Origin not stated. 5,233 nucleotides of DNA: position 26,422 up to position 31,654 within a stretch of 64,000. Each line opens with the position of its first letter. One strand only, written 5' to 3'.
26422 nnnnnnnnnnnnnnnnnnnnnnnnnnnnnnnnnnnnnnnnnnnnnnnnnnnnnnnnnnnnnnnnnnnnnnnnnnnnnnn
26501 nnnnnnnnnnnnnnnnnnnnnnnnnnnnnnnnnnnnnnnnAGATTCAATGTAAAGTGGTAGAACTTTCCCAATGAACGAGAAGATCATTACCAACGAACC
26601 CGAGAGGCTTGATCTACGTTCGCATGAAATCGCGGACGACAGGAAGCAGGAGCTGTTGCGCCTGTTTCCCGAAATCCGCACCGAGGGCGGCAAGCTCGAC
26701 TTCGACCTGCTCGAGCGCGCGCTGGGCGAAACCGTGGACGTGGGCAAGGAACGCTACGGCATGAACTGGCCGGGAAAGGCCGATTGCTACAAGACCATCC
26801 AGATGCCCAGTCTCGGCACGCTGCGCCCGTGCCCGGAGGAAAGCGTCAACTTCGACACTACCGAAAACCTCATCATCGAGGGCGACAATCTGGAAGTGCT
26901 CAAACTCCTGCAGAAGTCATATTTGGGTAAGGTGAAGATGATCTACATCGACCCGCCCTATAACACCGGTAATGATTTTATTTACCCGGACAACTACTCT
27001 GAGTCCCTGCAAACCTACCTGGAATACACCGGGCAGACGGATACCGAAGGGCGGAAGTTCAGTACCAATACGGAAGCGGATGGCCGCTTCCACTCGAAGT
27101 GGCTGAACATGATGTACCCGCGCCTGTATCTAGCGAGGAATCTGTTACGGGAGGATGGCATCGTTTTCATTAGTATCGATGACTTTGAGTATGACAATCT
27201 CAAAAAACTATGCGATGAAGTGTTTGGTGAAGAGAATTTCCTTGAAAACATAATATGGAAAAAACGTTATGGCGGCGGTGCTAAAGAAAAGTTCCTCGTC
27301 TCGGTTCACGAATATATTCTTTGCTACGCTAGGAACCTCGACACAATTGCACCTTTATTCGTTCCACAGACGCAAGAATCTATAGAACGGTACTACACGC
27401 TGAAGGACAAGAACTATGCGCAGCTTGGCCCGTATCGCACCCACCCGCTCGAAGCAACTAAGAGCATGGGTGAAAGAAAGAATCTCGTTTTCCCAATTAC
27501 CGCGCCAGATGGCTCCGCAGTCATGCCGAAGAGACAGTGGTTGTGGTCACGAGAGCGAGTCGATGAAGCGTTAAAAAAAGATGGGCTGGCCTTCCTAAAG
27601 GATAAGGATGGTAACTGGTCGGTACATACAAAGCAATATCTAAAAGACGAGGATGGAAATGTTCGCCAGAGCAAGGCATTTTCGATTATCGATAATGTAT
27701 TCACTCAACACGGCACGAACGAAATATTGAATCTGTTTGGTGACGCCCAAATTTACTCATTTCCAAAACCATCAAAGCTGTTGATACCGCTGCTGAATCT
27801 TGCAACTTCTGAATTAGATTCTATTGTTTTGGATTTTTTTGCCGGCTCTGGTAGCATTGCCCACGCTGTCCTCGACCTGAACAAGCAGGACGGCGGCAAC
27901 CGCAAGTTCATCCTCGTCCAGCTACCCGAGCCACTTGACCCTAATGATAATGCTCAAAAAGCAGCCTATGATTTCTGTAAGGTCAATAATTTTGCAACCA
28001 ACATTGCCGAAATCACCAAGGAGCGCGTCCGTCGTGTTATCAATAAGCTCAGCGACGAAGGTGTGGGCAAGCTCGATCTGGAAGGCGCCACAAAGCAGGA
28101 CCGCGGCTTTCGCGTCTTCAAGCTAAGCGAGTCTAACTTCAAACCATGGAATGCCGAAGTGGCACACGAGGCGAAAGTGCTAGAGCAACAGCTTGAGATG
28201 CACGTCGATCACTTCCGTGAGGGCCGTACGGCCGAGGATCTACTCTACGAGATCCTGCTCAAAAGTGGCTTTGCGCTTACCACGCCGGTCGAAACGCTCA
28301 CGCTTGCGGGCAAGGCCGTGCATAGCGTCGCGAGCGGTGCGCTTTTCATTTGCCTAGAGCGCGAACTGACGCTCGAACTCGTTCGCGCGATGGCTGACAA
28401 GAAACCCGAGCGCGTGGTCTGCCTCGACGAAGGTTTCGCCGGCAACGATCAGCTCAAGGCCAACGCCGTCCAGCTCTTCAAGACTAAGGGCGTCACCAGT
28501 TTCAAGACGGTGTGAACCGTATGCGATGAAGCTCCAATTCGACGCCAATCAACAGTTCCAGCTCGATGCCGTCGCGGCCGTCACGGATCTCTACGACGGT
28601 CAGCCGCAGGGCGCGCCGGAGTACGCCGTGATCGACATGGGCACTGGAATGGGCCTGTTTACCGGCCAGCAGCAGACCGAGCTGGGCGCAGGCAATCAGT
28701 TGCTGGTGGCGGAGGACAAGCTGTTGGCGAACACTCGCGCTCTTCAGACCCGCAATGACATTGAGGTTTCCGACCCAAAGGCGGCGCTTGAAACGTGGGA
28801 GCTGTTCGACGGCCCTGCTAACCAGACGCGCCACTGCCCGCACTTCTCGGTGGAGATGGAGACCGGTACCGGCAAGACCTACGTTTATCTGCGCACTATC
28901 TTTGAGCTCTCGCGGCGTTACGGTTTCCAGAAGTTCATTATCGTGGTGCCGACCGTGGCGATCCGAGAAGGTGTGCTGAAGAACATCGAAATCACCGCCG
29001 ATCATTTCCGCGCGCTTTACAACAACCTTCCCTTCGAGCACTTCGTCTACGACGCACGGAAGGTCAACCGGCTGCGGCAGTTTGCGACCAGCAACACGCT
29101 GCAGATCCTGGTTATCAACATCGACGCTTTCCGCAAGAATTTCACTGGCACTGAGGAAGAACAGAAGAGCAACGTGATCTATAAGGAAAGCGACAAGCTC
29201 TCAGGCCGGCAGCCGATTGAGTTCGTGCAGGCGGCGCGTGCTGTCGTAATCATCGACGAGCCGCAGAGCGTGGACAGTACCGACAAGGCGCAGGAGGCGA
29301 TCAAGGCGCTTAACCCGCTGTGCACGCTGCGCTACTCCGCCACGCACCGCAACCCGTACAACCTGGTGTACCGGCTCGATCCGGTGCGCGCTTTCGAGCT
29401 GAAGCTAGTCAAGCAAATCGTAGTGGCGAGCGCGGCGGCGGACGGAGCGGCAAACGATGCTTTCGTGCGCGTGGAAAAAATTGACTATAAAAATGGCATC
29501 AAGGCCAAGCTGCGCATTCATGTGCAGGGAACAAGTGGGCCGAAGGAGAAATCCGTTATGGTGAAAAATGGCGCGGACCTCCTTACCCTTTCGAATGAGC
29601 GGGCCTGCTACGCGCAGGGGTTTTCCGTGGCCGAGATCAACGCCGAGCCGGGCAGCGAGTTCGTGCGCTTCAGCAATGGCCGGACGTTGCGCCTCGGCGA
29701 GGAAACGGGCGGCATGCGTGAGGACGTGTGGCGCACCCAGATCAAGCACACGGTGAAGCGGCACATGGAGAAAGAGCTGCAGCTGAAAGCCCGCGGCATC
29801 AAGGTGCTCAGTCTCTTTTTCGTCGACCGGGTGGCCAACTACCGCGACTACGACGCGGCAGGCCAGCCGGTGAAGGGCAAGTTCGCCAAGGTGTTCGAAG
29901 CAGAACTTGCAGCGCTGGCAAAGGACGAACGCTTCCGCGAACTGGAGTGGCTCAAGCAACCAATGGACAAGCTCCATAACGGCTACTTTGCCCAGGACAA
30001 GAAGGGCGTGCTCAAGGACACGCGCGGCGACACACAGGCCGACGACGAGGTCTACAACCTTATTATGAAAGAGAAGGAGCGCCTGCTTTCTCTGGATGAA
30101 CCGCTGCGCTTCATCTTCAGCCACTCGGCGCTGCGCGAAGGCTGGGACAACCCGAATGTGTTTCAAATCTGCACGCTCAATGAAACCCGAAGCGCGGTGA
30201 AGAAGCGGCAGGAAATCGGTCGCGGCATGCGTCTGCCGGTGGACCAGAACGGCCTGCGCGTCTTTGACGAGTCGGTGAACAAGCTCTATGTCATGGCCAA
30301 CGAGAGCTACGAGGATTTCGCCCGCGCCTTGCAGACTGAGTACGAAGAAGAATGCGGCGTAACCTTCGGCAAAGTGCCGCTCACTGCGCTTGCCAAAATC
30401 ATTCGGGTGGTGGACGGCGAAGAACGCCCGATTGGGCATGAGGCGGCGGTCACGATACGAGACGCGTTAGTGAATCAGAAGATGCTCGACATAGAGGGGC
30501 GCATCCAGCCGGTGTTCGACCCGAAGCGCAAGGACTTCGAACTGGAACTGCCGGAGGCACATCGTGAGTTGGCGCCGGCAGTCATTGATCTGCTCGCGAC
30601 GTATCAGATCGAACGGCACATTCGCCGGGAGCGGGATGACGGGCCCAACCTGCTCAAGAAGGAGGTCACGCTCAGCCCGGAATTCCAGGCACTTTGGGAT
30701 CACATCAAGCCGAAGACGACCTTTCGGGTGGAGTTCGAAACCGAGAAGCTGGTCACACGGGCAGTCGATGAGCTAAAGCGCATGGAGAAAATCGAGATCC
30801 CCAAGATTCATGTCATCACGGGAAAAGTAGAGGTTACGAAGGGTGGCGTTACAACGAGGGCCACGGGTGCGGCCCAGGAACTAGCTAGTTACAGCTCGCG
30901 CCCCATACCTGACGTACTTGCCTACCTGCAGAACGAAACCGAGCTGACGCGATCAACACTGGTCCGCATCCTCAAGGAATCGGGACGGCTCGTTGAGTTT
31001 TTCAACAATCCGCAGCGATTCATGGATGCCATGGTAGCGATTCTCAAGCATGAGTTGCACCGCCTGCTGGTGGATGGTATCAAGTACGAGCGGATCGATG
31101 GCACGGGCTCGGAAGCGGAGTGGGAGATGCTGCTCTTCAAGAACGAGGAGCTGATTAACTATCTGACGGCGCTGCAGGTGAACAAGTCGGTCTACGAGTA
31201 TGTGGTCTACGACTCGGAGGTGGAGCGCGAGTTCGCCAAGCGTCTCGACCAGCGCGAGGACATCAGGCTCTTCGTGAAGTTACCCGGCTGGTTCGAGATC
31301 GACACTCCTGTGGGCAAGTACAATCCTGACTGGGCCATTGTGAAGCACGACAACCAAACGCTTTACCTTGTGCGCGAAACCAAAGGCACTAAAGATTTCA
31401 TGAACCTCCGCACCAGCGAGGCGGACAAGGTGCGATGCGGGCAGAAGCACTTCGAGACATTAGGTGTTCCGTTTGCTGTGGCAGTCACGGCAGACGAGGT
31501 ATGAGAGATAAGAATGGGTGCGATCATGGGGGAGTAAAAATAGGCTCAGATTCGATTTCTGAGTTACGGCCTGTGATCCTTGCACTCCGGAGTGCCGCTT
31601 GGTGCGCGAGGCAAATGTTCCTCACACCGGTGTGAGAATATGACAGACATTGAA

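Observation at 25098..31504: Type III R-M operon with an extra upstream gene: 480-aa unknown domain fused to a Mrr/PD-(D/E)xK-like nuclease motif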

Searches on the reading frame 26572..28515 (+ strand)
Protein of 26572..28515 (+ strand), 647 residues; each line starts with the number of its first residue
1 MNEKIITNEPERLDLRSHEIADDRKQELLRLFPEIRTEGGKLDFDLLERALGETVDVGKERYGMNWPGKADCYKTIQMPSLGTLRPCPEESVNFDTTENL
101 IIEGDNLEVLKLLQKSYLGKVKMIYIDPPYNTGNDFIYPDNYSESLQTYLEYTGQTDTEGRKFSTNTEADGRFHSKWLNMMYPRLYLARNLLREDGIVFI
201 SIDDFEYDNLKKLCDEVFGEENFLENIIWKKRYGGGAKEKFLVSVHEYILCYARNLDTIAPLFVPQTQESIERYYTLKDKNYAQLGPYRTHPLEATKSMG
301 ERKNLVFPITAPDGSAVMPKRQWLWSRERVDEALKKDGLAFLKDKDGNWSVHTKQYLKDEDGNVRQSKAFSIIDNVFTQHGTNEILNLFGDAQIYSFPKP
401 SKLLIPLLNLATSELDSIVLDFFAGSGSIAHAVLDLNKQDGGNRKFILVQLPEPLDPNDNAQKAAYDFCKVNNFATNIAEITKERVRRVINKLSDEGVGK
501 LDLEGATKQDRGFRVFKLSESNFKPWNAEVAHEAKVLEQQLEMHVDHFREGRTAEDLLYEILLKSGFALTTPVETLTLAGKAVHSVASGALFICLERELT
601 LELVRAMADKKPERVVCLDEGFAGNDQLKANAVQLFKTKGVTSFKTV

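Call 3: search_protein_families(library=pfam, proteins=[window:26572-28515:+], max_evalue=1)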
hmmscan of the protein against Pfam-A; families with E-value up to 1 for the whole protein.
window:26572-28515:+ (647 aa): 3 families
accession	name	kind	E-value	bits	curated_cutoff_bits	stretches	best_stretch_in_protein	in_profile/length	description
PF01555.25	N6_N4_Mtase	-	3.5e-33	115.8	26.7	1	121-439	1-205/221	DNA methylase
PF03602.21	Cons_hypoth95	-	0.0044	17.1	24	0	113-134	105-127/182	Conserved hypothetical protein 95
PF02086.21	MethyltransfD12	-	0.045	13.9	22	0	119-139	174-198/253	D12 class N6 adenine-specific DNA methyltransferase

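Call 4: search_protein_families(library=padloc, proteins=[window:26572-28515:+], max_evalue=1)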
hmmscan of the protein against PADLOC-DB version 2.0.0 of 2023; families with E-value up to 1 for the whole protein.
window:26572-28515:+ (647 aa): 30 families (the best 25 are shown)
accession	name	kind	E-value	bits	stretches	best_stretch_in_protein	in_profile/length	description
PDLC03634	MTase_III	-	3.7e-208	691.4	1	11-646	3-620/621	Type III methyltransferase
PDLC03641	MTase_III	-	6.4e-116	386.5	1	39-592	42-592/657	Type III methyltransferase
PDLC03637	MTase_III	-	4.2e-98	327.2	1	16-520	42-506/513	Type III methyltransferase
PDLC03644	MTase_III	-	1.7e-90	302.3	1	65-524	5-427/542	Type III methyltransferase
PDLC03642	MTase_III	-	4e-78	261.4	1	92-496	76-436/528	Type III methyltransferase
PDLC03640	MTase_III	-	7.4e-69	230.7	2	91-265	36-209/654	Type III methyltransferase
PDLC03636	MTase_III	-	5.2e-48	162.2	2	169-433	88-381/575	Type III methyltransferase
PDLC03639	MTase_III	-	3.2e-46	155.9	2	97-328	86-290/639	Type III methyltransferase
PDLC03635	MTase_III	-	1.2e-41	141.2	2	173-439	264-554/708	Type III methyltransferase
PDLC03643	MTase_III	-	5.6e-37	125.9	1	181-454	1-269/465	Type III methyltransferase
PDLC03646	MTase_III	-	3.7e-36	122.4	3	304-453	683-826/1057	Type III methyltransferase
PDLC03354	MTase_II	-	2e-32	110.8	1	63-439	26-364/425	Type II methyltransferase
PDLC03278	MTase_II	-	7.9e-31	105.8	3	328-492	230-377/390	Type II methyltransferase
PDLC03638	MTase_III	-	5.3e-28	95.8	2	174-433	428-653/816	Type III methyltransferase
PDLC03300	MTase_II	-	3.1e-27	93.4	2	96-255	9-163/302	Type II methyltransferase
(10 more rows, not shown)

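Call 5: search_protein_families(library=ncbifam, proteins=[window:26572-28515:+], max_evalue=1)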
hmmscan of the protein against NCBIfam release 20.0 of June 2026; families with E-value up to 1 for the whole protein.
window:26572-28515:+ (647 aa): 4 families
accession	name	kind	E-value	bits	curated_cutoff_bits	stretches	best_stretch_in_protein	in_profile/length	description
NF008572.0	PRK11524.1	equivalog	3.9e-08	32.8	292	1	92-137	8-50/294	adenine-specific DNA-methyltransferase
NF050803.1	DnaMtaseCcrMCaul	equivalog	1.8e-05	23.8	830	2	98-232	3-117/350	adenine-specific DNA-methyltransferase CcrM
TIGR00095.1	TIGR00095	equivalog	0.0048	16.6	117.5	1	101-134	107-138/194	16S rRNA (guanine(966)-N(2))-methyltransferase RsmD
NF010253.0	PRK13699.1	subfamily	0.073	12.7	244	1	398-436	147-184/226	DNA methyltransferase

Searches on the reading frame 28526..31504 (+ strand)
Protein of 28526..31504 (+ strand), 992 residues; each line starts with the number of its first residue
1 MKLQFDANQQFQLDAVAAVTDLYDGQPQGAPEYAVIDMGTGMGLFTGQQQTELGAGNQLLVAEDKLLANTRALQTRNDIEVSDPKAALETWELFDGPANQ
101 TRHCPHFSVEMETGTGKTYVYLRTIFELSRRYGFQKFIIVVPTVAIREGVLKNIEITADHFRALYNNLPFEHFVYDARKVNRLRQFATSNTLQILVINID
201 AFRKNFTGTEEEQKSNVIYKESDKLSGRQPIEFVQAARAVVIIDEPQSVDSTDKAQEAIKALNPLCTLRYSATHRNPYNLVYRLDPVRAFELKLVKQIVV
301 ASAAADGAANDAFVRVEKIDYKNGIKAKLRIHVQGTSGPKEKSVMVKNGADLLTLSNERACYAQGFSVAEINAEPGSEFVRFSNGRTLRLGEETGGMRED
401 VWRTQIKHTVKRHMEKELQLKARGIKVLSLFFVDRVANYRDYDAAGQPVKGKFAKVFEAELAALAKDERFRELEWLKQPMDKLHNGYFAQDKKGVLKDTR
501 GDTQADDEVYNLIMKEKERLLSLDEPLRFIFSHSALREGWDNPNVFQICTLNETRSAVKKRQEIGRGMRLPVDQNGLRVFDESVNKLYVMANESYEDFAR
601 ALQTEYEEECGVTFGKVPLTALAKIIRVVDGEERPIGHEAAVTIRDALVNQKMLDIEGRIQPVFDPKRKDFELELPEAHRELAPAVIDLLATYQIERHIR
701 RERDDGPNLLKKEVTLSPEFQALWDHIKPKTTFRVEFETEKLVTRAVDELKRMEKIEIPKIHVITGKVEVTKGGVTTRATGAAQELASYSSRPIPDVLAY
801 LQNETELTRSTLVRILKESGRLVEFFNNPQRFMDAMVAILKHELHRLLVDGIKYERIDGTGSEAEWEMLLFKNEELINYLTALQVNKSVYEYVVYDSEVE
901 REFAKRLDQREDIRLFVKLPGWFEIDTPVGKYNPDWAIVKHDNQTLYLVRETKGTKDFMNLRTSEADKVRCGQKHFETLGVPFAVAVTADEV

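Call 3: search_protein_families(library=pfam, proteins=[window:28526-31504:+], max_evalue=1)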
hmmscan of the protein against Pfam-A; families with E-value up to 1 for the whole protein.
window:28526-31504:+ (992 aa): 6 families
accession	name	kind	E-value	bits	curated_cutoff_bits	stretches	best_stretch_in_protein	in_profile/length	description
PF19778.5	RE_endonuc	-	8.7e-38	128.9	23.4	1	886-985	1-104/108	Endonuclease domain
PF04851.21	ResIII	-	9.2e-15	55.4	22.5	1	95-274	20-162/164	Type III restriction enzyme, res subunit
PF00270.35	DEAD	-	1.6e-07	31.7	26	1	108-274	18-160/167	DEAD/DEAH box helicase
PF02562.22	PhoH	-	0.025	14.5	27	1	112-157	27-71/205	PhoH-like protein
PF24962.1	DUF7767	-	0.047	14.2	27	0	177-210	30-63/95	Domain of unknown function (DUF7767)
PF14527.11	LAGLIDADG_WhiA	-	0.048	14.2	23.2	1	665-711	17-62/93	WhiA LAGLIDADG-like domain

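Call 4: search_protein_families(library=padloc, proteins=[window:28526-31504:+], max_evalue=1)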
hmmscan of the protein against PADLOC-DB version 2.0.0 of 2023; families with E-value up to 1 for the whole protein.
window:28526-31504:+ (992 aa): 16 families
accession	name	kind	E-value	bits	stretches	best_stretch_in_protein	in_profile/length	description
PDLC03647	REase_III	-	1.4e-297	988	1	1-979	1-964/989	Type III restriction enzyme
PDLC03649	REase_III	-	4.7e-96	320.7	1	107-980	77-947/973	Type III restriction enzyme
PDLC03650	REase_III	-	1.3e-09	35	2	526-573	377-424/898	Type III restriction enzyme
PDLC03648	REase_III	-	2.1e-09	34.1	2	529-597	313-378/871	Type III restriction enzyme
PDLC03651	REase_III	-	1.4e-06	24.6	2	520-577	402-465/873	Type III restriction enzyme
PDLC01763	Cas3b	-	4.4e-06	23.7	1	101-252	260-394/762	-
PDLC03653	REase_III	-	2.5e-05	20.6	1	518-610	417-508/883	Type III restriction enzyme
PDLC04140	mad8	-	9.6e-05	20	1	106-259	29-213/314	mads_8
PDLC02706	PbeA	-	0.00041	17.1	1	111-149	292-330/722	PbeA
PDLC01765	Cas3c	-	0.00068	16.7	1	106-265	185-319/612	-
PDLC01729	typeIV_DinG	-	0.0029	14.4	1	109-152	44-87/666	Csf4_0_IVA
PDLC01439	typeIV_DinG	-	0.0032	14.2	1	106-154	36-80/575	CAS-IV-A; associated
PDLC01759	Cas3b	-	0.006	13.4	1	107-251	233-367/711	-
PDLC02082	Cas3b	-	0.0073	12.7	1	106-251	248-384/734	-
PDLC01321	typeIV_DinG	-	0.026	11.3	1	109-155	21-67/559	CAS-IV-A; associated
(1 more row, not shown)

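Call 5: search_protein_families(library=ncbifam, proteins=[window:28526-31504:+], max_evalue=1)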
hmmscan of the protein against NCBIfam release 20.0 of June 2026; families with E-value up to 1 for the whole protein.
window:28526-31504:+ (992 aa): 4 families
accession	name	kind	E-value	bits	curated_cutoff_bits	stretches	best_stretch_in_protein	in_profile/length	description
NF012027.0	PRK15483.1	equivalog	2.1e-107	360.3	564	1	101-980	56-958/986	type III restriction-modification system endonuclease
NF046055.1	restr_BPTD_3080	equivalog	5.3e-10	37.9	800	2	883-958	846-926/970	BPTD_3080 family restriction endonuclease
NF053632.1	heli_RadD_YejH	equivalog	0.0097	14.2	720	1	525-586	297-358/573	DNA repair helicase RadD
TIGR03117.2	cas_csf4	equivalog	0.064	11.4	400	1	109-159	152-201/800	type IV CRISPR-associated DEAD/DEAH-box helicase Csf4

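Call 79: find_related_loci(query=window:28526-31501:+, collection=metagenome_contigs, flank=8000)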
Query window:28526-31501:+ (992 aa) in metagenome_contigs; peptide patterns used: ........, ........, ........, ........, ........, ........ (x = any residue, [..] = any of these).
600 stretches matched a pattern (row limit reached: there are more); 593 encode a relative of the query (tblastn E <= 1e-3); the best 80 are kept; 80 distinct loci.
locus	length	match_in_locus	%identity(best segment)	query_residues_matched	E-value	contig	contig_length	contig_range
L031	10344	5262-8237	85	1-992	0e+0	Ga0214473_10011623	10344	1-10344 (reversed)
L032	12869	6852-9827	82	1-992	0e+0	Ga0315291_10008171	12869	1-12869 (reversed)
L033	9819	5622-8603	80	1-992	0e+0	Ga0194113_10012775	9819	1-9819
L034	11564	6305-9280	78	1-992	0e+0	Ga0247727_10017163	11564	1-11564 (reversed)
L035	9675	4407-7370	79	1-990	0e+0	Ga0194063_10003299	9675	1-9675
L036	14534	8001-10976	79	1-992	0e+0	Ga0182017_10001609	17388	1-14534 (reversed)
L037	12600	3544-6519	80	1-992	0e+0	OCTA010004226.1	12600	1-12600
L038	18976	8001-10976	81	1-992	0e+0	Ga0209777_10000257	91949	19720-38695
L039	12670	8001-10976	76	1-992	0e+0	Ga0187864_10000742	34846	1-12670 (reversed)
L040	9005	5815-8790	72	1-992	0e+0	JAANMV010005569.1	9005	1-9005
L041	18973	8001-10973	68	1-992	0e+0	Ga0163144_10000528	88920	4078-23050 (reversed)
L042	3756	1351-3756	78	1-802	0e+0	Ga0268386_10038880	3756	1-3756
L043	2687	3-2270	79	237-992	0e+0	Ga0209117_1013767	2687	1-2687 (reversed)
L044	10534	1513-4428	61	1-992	0e+0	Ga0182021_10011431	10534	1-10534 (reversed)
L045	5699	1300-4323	60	1-992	0e+0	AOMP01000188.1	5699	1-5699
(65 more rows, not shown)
